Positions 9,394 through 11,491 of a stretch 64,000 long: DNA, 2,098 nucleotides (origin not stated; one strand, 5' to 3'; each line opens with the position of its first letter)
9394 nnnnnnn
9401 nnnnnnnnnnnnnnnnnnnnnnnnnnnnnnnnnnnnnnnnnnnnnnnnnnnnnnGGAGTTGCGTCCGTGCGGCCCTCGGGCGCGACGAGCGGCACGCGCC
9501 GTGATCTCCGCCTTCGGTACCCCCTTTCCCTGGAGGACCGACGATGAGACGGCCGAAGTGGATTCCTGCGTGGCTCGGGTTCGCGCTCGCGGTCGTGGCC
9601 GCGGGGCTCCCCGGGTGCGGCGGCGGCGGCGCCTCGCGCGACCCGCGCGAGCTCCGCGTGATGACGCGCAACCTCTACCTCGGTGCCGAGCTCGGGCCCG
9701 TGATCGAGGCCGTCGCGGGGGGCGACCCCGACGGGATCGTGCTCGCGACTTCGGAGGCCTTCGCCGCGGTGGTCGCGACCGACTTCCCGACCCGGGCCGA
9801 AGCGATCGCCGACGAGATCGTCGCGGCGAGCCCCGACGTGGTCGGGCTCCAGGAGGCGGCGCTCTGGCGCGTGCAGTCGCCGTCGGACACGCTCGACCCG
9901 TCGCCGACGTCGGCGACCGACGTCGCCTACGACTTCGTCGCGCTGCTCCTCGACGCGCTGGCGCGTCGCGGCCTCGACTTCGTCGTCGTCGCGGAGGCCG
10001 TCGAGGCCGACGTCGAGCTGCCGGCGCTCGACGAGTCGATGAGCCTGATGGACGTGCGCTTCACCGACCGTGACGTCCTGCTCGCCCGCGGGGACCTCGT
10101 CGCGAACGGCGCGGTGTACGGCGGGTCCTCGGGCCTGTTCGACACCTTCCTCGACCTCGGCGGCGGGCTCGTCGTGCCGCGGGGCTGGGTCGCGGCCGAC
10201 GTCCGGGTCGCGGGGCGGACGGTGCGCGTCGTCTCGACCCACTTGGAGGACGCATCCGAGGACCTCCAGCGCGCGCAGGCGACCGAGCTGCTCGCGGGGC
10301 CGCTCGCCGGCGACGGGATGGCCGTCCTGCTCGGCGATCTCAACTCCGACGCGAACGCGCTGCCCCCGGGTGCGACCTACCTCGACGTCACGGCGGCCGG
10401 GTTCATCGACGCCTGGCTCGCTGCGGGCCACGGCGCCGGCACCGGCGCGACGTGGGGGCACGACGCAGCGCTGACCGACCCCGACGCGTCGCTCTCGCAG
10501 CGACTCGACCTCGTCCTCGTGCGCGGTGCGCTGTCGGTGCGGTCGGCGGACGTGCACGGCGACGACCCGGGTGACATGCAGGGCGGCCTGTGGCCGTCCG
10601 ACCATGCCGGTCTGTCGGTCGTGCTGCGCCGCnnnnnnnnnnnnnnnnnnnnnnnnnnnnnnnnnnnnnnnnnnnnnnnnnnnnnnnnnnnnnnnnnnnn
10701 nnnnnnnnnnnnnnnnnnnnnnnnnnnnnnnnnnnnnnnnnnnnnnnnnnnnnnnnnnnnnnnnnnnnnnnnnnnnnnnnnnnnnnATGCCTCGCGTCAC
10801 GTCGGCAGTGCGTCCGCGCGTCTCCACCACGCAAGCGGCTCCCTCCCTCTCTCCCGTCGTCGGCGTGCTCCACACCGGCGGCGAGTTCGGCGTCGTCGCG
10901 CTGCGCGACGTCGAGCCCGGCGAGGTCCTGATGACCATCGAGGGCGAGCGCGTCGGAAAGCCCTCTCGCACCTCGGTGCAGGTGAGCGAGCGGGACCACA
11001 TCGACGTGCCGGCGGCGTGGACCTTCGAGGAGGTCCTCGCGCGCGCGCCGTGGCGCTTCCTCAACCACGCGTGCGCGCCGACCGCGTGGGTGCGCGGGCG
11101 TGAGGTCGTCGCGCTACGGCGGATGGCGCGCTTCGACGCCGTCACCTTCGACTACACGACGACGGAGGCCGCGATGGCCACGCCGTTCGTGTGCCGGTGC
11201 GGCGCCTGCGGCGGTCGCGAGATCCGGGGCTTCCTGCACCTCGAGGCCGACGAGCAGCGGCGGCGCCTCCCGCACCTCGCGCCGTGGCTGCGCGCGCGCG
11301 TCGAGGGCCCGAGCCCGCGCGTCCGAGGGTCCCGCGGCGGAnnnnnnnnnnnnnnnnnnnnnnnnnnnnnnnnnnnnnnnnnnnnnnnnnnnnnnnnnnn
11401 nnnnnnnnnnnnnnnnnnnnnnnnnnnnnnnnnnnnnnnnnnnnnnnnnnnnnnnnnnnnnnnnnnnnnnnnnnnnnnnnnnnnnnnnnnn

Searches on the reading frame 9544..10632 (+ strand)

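Call 29: search_protein_families(library=pfam, proteins=[window:9544-10632:+], max_evalue=1)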
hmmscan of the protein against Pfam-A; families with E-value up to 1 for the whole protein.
window:9544-10632:+ (363 aa): 1 family
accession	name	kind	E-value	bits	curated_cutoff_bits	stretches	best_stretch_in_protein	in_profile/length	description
PF03372.29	Exo_endo_phos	-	1.1e-13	51.9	24.5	1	80-354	14-225/225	Endonuclease/Exonuclease/phosphatase family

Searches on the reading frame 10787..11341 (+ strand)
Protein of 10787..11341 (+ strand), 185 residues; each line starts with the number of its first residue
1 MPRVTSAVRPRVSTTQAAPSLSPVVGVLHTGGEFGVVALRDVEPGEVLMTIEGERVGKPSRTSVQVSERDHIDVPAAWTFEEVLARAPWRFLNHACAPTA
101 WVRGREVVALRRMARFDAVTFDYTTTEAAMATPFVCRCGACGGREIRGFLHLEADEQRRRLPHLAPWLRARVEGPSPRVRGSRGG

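Call 29: search_protein_families(library=pfam, proteins=[window:10787-11341:+], max_evalue=1)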
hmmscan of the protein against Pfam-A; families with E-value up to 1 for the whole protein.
window:10787-11341:+ (185 aa): 1 family
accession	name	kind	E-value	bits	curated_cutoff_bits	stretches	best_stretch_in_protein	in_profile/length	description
PF00856.33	SET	-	1.4e-05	25.9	22.4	1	34-123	2-104/105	SET domain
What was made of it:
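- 10787..11344 (+): SET-domain methyltransferase gene (185 aa). Its stop codon TGA (11342-11344) overlaps the synthetase ATG (11341) as ATGA. Pfam SET scores 25.9 bits against GA 22.4 (call 29).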

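Call 43: find_homologous_proteins(query=window:10787-11341:+, max_evalue=0.00001)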
Query window:10787-11341:+ (185 aa): 19 proteins with E <= 0.00001 among 1429 candidates.
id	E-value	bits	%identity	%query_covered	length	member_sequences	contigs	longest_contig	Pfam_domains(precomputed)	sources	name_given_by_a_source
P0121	2.5e-118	410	99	100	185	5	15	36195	PF00856.34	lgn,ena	-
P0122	4.6e-96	338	82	100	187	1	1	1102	PF00856.34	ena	-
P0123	4.0e-87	309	78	100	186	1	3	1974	PF00856.34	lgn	-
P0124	2.0e-44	169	50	86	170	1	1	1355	-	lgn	-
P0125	7.4e-44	168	48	94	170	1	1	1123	PF00856.34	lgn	-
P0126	1.2e-36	144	48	86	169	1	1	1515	PF00856.34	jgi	jgi:SET domain-containing protein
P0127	4.0e-33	133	50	84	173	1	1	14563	PF00856.34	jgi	-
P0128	8.3e-33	132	48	78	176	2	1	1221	PF00856.34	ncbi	-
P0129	1.8e-32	130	48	78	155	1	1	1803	PF00856.34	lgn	-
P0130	5.6e-30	122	45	81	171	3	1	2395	PF00856.34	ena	-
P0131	1.2e-29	121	49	75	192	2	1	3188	PF00856.34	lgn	-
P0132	1.9e-28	117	46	78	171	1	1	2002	PF00856.34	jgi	-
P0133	1.1e-27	115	44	79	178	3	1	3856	PF00856.34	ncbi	-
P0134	2.3e-27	114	47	79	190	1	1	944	PF00856.34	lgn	-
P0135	2.6e-24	104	45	74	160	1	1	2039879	PF00856.34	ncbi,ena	-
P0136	9.3e-24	102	42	90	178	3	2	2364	PF00856.34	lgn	-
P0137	1.4e-23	101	44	78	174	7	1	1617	PF00856.34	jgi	-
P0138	1.1e-18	85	43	37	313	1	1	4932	PF00856.34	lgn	-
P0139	2.8e-7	48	38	56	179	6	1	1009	PF00856.34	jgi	jgi:hypothetical protein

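Call 52: predict_structure(alignment_id=A2)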
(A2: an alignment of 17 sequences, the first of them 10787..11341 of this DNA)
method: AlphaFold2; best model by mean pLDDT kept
length: 185 residues; sequences in the alignment: 17
mean_pLDDT: 88.7   pTM: 0.77
mean pLDDT of the five models: 88.7, 88.0, 87.5, 86.9, 85.9
residues with pLDDT >= 90: 141; 70-90: 14; 50-70: 28; < 50: 2
segments of 3 or more residues with pLDDT < 50: none
pLDDT, mean of each block of 10 residues (from residue 1): 60 55 90 96 97 96 94 97 97 95 94 98 95 91 93 93 91 76 65
secondary structure, 60 per line:
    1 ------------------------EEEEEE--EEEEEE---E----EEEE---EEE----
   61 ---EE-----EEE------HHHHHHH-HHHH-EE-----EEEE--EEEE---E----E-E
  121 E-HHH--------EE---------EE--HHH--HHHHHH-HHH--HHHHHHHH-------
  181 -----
elements in order: E25-30 E33-38 E47-50 E54-56 E71-73 H80-86 H88-91 E100-103 E106-109 H154-159 H166-173
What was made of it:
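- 10787..11344 (+): The model has pLDDT 88.7 (call 52).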

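Call 55: fold_search(model_id=the predicted structure, library=pdb)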
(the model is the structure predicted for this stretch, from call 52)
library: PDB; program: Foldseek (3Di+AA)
matches with E <= 10: 520; with E <= 0.001: 268
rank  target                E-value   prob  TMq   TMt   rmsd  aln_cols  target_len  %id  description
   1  9l4t_A                3.4e-09  1.00  0.56  0.64   6.3       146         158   25  The crystal structure of BurB-Met complex (released 2025-08-20)
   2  9l4v                  6.2e-09  1.00  0.56  0.63   6.4       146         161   24  The crystal structure of BurB-SMM-SAM complex (released 2025-08-20)
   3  9l4t_B                7.9e-09  1.00  0.56  0.65   6.0       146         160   23  The crystal structure of BurB-Met complex (released 2025-08-20)
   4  2w5z_A                3.0e-07  1.00  0.47  0.48   5.4       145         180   19  Ternary Complex of the Mixed Lineage Leukaemia (MLL1) SET Domain with the cofactor product S-Adenosylhomocysteine and  (released 2009-02-10)
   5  7w6a_C                6.1e-07  1.00  0.48  0.54   5.2       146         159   20  Crystal structure of the MLL1 (N3861I/Q3867L/C3882SS)-RBBP5-ASH2L complex (released 2022-09-07)
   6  7w67_C                8.8e-07  1.00  0.47  0.55   5.2       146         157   20  The crystal structure of MLL1 (N3861I/Q3867L/C3882SS)-RBBP5-ASH2L in complex with H3K4me0 peptide (released 2022-09-07)
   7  9cvd_MODEL_1_A        9.3e-07  1.00  0.49  0.42   4.6       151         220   20  SET Domain of Histone-Lysine N-Methyltransferase NSD2 in Complex with Selective Inhibitor (released 2025-04-30)
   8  6kqq_A                1.2e-06  1.00  0.50  0.42   4.3       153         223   20  NSD1 SET domain in complex with BT3 and SAM (released 2020-09-02)
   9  9wmu_s                1.3e-06  1.00  0.49  0.22   4.4       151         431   21  Co-transcriptional histone H3K36 methylation complex containing RNA polymerase II elongation complex, Set2, and the up (released 2025-12-24)
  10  6u9m_A                1.3e-06  1.00  0.46  0.57   4.8       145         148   19  MLL1 SET N3861I/Q3867L bound to inhibitor 16 (TC-5109) (released 2020-07-01)
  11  7w6j_C                1.5e-06  1.00  0.47  0.54   5.2       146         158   20  The crystal structure of MLL1 (N3861I/Q3867L/C3882SS)-RBBP5-ASH2L in complex with H3K4me2 peptide (released 2022-09-07)
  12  5lsu_B                1.7e-06  1.00  0.50  0.42   4.2       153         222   20  Structure of the Epigenetic Oncogene MMSET and inhibition by N-Alkyl Sinefungin Derivatives (released 2016-10-05)
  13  6kqq_B                1.8e-06  1.00  0.51  0.44   4.3       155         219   20  NSD1 SET domain in complex with BT3 and SAM (released 2020-09-02)
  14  5f6l_A                1.8e-06  1.00  0.47  0.56   4.5       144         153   19  The crystal structure of MLL1 (N3861I/Q3867L) in complex with RbBP5 and Ash2L (released 2016-02-24)
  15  5f5e                  1.9e-06  1.00  0.47  0.58   4.7       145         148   19  The Crystal Structure of MLL1 SET domain with N3816I/Q3867L mutation (released 2016-02-24)
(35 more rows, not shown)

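Call 56: search_protein_families(library=ncbifam, proteins=[window:10787-11341:+], max_evalue=1)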
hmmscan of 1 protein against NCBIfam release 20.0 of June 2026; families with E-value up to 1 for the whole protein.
window:10787-11341:+ (185 aa): 0 families

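Call 62: search_solved_structures(query=A2, max_evalue=1, show_alignments=2)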
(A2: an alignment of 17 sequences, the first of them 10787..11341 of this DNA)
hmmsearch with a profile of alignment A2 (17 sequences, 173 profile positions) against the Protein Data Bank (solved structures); distinct sequences matched with E-value up to 1: 129 (the best 60 are shown).
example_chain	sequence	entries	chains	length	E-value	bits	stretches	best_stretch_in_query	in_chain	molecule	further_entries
9l4t_A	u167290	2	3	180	8.7e-17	64.3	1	23-153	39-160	BurB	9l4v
7w6a_C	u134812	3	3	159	2.3e-11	46.7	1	13-138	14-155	Histone-lysine N-methyltransferase 2A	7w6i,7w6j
7w67_C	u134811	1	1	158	2.3e-11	46.7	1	13-138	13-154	Histone-lysine N-methyltransferase 2A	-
6nzo_S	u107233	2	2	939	4.7e-11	45.7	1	14-152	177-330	Histone-lysine N-methyltransferase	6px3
2w5y_A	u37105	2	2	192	6.1e-11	45.3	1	12-138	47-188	HISTONE-LYSINE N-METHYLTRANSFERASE HRX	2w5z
7u5v_A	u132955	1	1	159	7e-11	45.1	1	14-138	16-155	Histone-lysine N-methyltransferase 2A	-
5f5e_A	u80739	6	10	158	8.3e-11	44.9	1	13-138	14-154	Histone-lysine N-methyltransferase 2A | Histone-lysine N-methyltransferase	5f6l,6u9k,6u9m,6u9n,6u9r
6chg_C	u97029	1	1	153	8.7e-11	44.8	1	24-139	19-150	Histone-lysine N-methyltransferase, H3 lysine-4 specific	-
6kiu_K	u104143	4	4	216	8.9e-11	44.8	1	12-138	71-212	Histone-lysine N-methyltransferase 2A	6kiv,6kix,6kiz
7ud5_K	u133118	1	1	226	1e-10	44.6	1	12-138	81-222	cDNA FLJ56846, highly similar to Zinc finger protein HRX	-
7bre_B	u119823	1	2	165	1.3e-10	44.3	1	13-138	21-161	Histone-lysine N-methyltransferase 2B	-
6pwv_C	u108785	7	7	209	1.8e-10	43.8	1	12-138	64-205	Histone-lysine N-methyltransferase 2A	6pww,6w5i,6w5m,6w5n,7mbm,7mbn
6ven_N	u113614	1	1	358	2.3e-10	43.4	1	22-139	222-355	Histone-lysine N-methyltransferase, H3 lysine-4 specific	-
7ea5_K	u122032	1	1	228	2.7e-10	43.2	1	15-139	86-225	Histone-lysine N-methyltransferase, H3 lysine-36 specific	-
9wms_s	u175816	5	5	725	2.7e-10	43.2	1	83-144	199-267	Histone-lysine N-methyltransferase, H3 lysine-36 specific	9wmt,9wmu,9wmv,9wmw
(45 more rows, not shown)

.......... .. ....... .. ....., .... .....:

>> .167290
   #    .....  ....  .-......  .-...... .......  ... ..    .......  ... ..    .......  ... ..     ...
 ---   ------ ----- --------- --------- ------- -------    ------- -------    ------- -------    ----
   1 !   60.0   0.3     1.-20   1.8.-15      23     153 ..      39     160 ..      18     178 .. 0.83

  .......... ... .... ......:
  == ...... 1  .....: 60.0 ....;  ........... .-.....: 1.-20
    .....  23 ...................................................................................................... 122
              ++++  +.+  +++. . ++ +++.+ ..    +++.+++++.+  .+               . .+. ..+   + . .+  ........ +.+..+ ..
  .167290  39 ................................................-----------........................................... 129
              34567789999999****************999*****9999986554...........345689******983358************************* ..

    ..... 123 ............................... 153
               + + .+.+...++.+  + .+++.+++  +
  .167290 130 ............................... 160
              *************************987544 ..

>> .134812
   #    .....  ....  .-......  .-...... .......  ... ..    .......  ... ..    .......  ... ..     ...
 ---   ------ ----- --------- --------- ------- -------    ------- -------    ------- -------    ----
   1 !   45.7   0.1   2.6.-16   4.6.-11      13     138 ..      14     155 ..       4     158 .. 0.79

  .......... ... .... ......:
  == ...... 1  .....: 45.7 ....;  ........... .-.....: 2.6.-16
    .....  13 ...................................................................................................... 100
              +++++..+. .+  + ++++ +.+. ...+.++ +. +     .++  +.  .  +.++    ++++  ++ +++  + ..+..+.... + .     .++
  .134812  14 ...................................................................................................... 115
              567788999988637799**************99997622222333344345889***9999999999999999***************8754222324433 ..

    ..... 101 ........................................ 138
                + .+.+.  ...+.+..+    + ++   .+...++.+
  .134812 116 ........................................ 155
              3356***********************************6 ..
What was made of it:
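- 10787..11344 (+): The best PDB relative is BurB (calls 55, 62).
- On SET-domain methyltransferase (Pfam PF00856), BurB-like subgroup: BurB is the top hit by fold and by profile (calls 55, 62).
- Closest known: BurB. Same: They share the C-terminal motif DY-x-(S/T)TE-x5-F-x-C-x-CG-x2-C-x5-G (calls 55, 62).
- The closest solved relative by fold (E=3e-9, call 55) and by sequence profile (E=8.7e-17, against 2e-11 for histone methyltransferases, call 62) is BurB.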

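Call 63: find_encoding_contigs(protein=P0135, flank=7000, max_places=2)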
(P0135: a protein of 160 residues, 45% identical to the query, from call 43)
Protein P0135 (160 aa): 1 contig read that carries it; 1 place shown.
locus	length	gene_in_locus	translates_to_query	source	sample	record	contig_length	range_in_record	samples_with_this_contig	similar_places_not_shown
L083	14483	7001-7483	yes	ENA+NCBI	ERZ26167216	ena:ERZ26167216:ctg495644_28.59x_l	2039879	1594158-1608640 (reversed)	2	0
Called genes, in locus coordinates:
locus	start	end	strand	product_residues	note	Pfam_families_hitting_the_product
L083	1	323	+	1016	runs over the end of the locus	PF00989:PAS, PF13188:PAS_8 (weak), PF08448:PAS_4, PF13426:PAS_9, PF00512:HisKA, PF02518:HATPase_c, PF00072:Response_reg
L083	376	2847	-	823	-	-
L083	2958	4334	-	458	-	PF00270:DEAD, PF04851:ResIII (weak), PF00271:Helicase_C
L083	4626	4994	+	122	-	-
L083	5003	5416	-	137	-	PF04304:DUF454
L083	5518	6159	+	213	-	PF04264:YceI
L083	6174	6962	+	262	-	-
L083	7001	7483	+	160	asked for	PF00856:SET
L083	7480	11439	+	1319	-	PF00501:AMP-binding, PF13193:AMP-binding_C (weak), PF00550:PP-binding, PF00132:Hexapep (faint)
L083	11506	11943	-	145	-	-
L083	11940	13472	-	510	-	PF00082:Peptidase_S8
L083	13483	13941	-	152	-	-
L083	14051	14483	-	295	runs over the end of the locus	PF13424:TPR_12 (faint)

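Call 64: find_encoding_contigs(protein=P0127, flank=7000, max_places=2)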
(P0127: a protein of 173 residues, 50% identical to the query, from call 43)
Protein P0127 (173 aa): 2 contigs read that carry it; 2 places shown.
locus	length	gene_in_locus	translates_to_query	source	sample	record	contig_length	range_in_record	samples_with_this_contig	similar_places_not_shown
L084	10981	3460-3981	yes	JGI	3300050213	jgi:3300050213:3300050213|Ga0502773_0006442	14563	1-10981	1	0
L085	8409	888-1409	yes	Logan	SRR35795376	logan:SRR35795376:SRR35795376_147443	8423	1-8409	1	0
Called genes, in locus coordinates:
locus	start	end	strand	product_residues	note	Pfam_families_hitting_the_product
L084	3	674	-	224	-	?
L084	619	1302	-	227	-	PF04972:BON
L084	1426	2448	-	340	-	PF00582:Usp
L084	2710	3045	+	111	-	-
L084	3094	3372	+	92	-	-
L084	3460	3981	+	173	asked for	PF00856:SET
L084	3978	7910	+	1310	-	PF00501:AMP-binding, PF13193:AMP-binding_C, PF00550:PP-binding, PF00132:Hexapep (faint)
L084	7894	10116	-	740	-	PF00403:HMA, PF00122:E1-E2_ATPase, PF00702:Hydrolase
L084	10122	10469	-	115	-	PF00578:AhpC-TSA (faint), PF08534:Redoxin (faint), PF00085:Thioredoxin, PF13098:Thioredoxin_2, PF13905:Thioredoxin_8 (faint)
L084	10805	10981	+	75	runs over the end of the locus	PF01197:Ribosomal_L31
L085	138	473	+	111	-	-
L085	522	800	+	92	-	-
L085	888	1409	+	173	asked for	PF00856:SET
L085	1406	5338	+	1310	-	PF00501:AMP-binding, PF13193:AMP-binding_C, PF00550:PP-binding, PF00132:Hexapep (faint)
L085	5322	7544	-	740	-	PF00403:HMA, PF00122:E1-E2_ATPase, PF00702:Hydrolase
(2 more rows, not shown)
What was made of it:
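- Reverse look-ups of two SET homologs both landed next to a Pls-like gene with a 4-nt overlap (calls 63, 64).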
